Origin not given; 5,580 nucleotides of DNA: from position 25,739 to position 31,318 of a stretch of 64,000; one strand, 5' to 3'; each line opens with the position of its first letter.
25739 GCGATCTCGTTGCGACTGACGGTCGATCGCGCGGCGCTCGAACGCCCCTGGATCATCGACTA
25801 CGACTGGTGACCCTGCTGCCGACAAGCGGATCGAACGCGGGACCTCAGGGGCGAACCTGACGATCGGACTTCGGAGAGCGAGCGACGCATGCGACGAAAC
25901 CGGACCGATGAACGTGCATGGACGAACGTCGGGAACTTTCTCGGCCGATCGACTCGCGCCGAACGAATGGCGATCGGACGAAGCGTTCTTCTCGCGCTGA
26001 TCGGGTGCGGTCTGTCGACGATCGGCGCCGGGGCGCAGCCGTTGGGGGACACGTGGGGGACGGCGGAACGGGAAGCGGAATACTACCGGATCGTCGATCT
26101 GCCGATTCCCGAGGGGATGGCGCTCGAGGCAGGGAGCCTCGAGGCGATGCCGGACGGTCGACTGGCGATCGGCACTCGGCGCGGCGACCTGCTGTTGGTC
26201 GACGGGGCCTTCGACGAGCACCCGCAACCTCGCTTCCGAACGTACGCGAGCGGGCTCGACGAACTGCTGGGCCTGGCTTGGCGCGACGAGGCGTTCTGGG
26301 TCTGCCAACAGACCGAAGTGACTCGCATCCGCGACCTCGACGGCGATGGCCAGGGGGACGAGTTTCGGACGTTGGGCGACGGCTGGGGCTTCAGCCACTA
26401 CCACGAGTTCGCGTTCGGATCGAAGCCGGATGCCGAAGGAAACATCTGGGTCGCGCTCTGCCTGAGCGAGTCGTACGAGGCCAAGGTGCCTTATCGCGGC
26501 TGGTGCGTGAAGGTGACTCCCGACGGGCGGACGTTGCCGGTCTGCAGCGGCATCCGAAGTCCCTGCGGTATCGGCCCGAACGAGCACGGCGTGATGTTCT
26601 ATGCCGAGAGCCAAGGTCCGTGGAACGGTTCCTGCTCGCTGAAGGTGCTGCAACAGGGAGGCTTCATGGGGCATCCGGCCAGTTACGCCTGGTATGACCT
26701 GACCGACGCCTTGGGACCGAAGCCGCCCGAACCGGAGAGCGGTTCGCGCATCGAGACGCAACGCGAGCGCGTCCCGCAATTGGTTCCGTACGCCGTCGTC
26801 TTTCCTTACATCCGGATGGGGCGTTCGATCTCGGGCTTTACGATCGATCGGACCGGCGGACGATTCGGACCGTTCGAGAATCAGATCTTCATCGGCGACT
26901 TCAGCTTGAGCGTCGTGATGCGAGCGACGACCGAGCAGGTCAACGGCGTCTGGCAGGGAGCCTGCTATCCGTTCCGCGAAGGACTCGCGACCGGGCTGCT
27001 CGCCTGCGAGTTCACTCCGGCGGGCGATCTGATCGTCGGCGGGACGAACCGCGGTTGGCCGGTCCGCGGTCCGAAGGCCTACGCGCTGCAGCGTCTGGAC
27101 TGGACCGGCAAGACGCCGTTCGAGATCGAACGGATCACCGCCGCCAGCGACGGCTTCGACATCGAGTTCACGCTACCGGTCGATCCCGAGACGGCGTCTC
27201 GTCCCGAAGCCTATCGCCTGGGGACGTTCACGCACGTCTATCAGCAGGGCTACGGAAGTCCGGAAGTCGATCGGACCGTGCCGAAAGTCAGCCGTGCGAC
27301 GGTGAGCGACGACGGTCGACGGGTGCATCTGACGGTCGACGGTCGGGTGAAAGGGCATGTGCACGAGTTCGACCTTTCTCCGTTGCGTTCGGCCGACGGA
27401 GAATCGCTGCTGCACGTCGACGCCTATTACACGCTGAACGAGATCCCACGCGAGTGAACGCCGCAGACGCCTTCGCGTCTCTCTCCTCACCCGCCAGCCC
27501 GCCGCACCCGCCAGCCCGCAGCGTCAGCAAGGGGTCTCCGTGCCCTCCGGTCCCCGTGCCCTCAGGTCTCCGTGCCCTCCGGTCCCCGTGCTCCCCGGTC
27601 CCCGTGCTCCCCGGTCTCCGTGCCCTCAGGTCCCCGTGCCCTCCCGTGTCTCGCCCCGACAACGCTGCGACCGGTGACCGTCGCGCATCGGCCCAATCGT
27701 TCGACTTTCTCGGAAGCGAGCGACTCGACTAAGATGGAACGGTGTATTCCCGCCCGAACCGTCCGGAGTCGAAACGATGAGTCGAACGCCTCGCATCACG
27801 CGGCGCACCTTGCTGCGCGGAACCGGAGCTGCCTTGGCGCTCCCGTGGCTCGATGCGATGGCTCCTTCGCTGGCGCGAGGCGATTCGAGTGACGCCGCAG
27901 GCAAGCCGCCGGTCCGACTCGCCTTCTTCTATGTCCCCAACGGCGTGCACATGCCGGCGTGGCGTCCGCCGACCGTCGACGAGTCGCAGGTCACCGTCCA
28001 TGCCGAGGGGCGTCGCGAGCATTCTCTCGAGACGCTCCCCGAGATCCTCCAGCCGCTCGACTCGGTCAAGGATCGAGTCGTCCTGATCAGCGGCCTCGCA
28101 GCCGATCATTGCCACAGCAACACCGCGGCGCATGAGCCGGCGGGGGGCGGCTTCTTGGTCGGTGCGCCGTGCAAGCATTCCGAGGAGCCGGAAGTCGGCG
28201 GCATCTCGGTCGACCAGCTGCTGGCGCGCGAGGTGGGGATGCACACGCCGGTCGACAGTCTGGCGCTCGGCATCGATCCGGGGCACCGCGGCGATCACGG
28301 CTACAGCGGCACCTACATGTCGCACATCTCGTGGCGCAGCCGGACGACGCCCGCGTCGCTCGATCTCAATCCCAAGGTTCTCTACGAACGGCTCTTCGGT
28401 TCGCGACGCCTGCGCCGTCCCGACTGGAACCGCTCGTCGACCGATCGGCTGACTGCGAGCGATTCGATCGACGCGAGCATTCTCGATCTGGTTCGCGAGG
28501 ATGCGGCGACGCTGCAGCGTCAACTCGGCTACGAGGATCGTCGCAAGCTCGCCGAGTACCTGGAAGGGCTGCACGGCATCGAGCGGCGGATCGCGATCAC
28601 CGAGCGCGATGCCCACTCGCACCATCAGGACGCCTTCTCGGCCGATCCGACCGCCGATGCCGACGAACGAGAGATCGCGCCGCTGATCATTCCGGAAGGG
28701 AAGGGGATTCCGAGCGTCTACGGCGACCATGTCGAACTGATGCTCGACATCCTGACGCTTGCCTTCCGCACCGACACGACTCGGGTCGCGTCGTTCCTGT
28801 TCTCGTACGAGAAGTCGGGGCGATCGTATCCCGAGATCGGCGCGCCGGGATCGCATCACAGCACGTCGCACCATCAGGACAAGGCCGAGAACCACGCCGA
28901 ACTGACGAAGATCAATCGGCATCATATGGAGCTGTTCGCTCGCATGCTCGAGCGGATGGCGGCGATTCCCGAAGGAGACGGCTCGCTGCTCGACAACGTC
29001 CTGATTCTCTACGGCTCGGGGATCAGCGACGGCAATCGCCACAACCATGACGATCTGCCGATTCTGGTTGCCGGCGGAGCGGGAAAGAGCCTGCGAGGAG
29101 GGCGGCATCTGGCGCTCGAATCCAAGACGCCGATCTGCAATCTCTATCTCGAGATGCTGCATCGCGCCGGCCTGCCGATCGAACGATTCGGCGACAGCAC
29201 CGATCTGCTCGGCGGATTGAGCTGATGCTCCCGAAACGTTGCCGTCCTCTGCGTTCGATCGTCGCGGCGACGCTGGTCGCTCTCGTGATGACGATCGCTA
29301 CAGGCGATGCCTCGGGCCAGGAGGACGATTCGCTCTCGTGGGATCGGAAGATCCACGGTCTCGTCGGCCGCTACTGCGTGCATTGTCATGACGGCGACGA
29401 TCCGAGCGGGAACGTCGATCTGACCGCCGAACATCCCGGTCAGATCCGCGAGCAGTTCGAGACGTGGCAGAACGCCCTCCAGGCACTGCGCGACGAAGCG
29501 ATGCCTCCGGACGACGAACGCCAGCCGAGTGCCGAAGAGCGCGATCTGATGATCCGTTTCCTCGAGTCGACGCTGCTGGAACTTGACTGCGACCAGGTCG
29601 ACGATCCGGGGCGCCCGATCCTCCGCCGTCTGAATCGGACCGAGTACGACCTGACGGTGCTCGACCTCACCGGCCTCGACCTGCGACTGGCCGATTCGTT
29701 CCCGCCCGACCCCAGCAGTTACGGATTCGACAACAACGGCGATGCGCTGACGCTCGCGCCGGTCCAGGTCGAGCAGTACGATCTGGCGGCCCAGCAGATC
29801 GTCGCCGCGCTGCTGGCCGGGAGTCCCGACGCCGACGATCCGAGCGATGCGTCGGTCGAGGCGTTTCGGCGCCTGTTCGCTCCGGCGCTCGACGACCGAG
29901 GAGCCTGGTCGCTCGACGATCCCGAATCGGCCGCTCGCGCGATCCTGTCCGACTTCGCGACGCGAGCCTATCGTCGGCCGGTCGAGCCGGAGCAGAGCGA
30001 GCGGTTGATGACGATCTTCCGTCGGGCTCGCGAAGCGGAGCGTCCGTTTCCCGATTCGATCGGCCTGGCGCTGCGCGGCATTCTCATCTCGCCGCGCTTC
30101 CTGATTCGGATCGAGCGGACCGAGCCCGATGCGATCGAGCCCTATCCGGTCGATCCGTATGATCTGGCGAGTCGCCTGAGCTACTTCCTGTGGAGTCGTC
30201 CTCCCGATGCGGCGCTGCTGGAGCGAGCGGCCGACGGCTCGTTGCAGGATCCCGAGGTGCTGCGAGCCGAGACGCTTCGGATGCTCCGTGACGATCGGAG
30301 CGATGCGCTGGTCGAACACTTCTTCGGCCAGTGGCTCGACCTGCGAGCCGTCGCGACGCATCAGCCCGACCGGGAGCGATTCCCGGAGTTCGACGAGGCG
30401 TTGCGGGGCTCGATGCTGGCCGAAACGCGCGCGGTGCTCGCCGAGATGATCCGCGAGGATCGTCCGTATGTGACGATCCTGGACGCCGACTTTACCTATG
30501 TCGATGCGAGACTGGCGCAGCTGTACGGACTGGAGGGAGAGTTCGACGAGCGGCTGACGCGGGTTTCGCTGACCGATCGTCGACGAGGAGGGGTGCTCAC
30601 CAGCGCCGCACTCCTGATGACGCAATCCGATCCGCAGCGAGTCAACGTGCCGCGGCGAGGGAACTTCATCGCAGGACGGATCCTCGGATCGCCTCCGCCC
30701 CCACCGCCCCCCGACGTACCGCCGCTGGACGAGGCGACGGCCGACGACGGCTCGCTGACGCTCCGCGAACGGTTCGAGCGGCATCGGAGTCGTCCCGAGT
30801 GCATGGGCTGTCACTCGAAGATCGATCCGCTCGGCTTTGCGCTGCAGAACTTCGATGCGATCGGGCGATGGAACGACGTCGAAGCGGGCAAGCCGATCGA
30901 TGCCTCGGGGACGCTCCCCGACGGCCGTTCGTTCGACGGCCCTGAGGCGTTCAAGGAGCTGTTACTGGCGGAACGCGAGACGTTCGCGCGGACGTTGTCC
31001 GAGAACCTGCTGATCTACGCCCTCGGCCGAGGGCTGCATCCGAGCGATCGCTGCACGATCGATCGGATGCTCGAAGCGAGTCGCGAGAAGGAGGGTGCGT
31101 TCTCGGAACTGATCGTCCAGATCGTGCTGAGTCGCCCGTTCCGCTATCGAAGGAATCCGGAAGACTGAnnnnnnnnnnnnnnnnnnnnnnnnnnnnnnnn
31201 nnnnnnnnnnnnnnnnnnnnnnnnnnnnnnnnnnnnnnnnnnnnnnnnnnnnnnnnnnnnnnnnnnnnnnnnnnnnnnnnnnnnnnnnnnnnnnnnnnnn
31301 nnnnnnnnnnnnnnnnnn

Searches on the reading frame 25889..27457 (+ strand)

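Call 21: search_protein_families(library=pfam, proteins=[window:25889-27457:+], max_evalue=0.001)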
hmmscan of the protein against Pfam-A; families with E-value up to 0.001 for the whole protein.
window:25889-27457:+ (522 aa): 1 family
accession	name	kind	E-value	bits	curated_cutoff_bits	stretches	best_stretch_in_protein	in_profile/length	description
PF23500.1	DUF7133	-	4.9e-05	23.2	27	1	117-245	77-210/385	Domain of unknown function (DUF7133)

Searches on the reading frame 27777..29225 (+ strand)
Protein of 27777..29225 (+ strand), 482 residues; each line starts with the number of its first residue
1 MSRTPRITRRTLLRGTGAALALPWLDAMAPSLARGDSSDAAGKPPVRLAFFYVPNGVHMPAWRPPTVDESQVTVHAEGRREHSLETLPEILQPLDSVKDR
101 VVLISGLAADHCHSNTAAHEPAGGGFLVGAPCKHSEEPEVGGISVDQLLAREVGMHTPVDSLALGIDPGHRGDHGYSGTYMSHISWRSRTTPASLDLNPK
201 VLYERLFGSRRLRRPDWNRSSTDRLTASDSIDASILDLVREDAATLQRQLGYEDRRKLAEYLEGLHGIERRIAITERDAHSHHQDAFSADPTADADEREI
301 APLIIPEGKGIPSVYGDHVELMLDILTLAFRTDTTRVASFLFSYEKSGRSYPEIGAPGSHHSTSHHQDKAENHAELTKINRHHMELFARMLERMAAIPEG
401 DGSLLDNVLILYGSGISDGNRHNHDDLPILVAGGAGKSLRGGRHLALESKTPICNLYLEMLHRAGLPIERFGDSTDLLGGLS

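Call 21: search_protein_families(library=pfam, proteins=[window:27777-29225:+], max_evalue=0.001)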
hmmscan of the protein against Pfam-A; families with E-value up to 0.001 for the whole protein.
window:27777-29225:+ (482 aa): 1 family
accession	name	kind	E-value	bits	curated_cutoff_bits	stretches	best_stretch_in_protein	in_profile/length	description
PF07586.16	HXXSHH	-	5.1e-82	276.3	30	1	47-388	1-307/307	Protein of unknown function (DUF1552)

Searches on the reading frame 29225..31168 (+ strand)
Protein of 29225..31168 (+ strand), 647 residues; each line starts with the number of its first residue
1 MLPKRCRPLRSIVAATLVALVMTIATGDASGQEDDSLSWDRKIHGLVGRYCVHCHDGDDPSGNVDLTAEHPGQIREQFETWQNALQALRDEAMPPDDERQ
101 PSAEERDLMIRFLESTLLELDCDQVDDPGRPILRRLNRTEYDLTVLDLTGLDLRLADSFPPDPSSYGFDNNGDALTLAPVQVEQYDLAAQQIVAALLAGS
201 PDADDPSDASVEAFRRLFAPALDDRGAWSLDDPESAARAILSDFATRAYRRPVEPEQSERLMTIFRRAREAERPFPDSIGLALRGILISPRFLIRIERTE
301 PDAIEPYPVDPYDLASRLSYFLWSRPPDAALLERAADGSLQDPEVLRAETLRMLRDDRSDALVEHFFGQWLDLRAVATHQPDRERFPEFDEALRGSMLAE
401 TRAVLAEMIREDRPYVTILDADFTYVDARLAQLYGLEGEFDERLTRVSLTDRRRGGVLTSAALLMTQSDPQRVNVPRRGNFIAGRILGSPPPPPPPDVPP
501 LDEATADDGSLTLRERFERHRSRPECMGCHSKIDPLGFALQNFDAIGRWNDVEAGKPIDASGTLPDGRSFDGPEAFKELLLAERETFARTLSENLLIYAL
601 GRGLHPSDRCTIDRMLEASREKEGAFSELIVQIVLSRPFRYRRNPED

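Call 21: search_protein_families(library=pfam, proteins=[window:29225-31168:+], max_evalue=0.001)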
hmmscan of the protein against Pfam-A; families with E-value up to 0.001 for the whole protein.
window:29225-31168:+ (647 aa): 7 families
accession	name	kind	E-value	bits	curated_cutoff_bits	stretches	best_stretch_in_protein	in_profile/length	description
PF07631.16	PSD4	-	4.5e-44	150.5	23.3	1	310-436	2-128/128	Protein of unknown function (DUF1592)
PF07627.16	PSCyt3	-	3.1e-30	104.8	27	1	454-551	1-96/98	Protein of unknown function (DUF1588)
PF07624.16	PSD2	-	2.2e-26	91.8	25.8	1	566-639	1-74/74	Protein of unknown function (DUF1585)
PF07626.16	PSD3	-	9.4e-23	80.9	23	1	134-196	1-63/65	Protein of unknown function (DUF1587)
PF07637.16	PSD5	-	2.9e-17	63.2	34.2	1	237-297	2-62/62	Protein of unknown function (DUF1595)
PF07635.16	PSCyt1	-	2.7e-05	25.1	22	1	51-97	1-59/59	Planctomycete cytochrome C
PF13442.11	Cytochrome_CBB3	-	0.00047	20.9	27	0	44-113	7-68/68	Cytochrome C oxidase, cbb3-type, subunit III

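Call 64: find_related_loci(query=window:29225-31165:+, collection=metagenome_contigs, flank=10000)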
Query window:29225-31165:+ (647 aa) in metagenome_contigs; peptide patterns used: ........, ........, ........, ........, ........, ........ (x = any residue, [..] = any of these).
72 stretches matched a pattern; 3 encode a relative of the query (tblastn E <= 1e-3); 3 distinct loci.
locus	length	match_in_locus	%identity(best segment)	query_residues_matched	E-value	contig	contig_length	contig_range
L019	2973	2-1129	99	272-647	0e+0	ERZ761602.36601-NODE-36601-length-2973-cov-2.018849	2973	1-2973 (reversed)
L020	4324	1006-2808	52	37-646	0e+0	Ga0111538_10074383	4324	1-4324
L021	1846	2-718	60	409-646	1e-86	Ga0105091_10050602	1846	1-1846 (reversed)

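Call 72: search_protein_families(library=pfam, proteins=[L019:1456-2838:+, L020:2825-3529:-], max_evalue=0.01)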
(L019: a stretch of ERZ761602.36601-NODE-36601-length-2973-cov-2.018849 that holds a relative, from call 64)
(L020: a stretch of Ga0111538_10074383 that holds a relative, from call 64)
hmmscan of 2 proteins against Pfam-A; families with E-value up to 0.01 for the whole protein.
L019:1456-2838:+ (460 aa): 1 family
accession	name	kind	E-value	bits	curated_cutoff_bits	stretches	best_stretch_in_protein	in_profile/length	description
PF07632.16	Sde182_NH-like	-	2.4e-59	201.5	26.8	1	74-315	7-257/268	Cellulose-binding Sde182, nucleoside hydrolase-like domain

L020:2825-3529:- (234 aa): 1 family
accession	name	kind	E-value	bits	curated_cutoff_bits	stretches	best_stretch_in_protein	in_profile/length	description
PF13505.12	OMP_b-brl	-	1.6e-10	41.9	28.7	1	80-234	24-175/175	Outer membrane protein beta-barrel domain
